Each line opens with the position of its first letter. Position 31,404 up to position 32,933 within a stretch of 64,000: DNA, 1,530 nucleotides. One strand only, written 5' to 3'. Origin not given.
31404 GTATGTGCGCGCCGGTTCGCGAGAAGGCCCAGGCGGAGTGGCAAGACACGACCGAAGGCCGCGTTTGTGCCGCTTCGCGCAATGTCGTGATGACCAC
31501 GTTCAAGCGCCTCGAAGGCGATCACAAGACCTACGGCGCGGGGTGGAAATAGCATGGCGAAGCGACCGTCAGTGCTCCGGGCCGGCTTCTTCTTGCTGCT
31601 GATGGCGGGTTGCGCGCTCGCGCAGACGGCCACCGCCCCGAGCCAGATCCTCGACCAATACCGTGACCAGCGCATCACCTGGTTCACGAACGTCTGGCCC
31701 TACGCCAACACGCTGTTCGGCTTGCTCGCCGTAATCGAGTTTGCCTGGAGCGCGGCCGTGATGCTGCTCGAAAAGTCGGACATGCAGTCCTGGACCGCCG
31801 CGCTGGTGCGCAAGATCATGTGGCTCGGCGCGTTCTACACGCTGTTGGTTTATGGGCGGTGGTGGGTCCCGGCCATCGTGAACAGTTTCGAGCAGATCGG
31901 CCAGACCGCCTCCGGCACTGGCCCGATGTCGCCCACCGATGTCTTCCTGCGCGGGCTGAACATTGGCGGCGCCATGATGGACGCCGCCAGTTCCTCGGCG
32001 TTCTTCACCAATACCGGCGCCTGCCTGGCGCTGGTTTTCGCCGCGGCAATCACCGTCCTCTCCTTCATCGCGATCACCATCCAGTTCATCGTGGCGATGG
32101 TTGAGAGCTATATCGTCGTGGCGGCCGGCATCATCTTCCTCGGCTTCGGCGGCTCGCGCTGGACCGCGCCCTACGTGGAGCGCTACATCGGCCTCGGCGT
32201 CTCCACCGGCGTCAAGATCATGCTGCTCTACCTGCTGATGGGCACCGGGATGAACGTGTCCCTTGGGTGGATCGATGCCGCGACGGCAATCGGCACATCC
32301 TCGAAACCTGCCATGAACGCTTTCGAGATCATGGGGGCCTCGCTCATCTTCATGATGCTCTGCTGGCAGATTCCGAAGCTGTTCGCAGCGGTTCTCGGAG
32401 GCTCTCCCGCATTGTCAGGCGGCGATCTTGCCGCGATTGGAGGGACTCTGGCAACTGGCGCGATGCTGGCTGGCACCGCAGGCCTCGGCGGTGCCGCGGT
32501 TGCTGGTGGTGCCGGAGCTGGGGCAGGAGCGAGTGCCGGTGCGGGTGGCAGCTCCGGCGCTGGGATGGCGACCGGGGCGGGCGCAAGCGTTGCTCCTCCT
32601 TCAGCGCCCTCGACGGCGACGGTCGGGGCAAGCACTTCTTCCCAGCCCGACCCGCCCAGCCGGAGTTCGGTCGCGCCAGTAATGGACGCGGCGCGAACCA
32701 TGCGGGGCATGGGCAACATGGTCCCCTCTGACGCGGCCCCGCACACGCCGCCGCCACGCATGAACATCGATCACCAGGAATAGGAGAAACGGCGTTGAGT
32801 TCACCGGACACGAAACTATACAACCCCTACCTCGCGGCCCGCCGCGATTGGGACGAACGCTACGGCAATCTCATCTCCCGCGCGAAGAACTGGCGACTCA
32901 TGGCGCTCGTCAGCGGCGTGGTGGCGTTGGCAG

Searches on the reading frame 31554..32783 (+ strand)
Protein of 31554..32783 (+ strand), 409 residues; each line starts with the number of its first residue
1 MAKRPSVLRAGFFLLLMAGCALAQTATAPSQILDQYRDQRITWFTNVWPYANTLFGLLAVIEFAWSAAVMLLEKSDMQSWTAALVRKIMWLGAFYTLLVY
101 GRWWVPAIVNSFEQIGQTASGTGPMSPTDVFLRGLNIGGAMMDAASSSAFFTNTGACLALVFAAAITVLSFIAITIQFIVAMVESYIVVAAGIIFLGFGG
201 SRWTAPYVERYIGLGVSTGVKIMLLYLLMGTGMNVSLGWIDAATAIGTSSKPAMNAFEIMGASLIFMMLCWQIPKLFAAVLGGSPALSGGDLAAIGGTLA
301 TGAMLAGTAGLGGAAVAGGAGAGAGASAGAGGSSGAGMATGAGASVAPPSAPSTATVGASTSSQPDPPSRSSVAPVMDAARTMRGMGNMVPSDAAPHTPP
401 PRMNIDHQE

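Call 81: find_encoding_contigs(protein=window:31554-32783:+, flank=10000, max_places=1)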
Protein window:31554-32783:+ (409 aa): 7 contigs read that carry it; 1 place shown.
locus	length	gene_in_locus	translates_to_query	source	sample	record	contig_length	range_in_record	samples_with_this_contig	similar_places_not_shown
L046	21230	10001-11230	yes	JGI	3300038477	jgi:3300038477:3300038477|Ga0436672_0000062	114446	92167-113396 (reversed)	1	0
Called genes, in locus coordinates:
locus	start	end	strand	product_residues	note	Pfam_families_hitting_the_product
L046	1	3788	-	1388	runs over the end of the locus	-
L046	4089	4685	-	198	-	-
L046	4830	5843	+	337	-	PF00437:T2SSE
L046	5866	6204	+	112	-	PF04956:TrbC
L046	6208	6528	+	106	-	PF05101:VirB3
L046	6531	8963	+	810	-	PF27097:VirB4_TrbE_N, PF03135:CagE_TrbE_VirB, PF19044:P-loop_TraG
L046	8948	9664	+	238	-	-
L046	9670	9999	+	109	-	-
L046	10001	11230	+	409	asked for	PF04610:TrbL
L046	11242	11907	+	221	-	PF04335:VirB8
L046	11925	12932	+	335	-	PF03524:CagX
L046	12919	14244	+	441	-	PF03743:TrbI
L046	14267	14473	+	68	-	PF12728:HTH_17 (weak)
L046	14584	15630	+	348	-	PF22022:Phage_int_M (weak), PF00589:Phage_integrase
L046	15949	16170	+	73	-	-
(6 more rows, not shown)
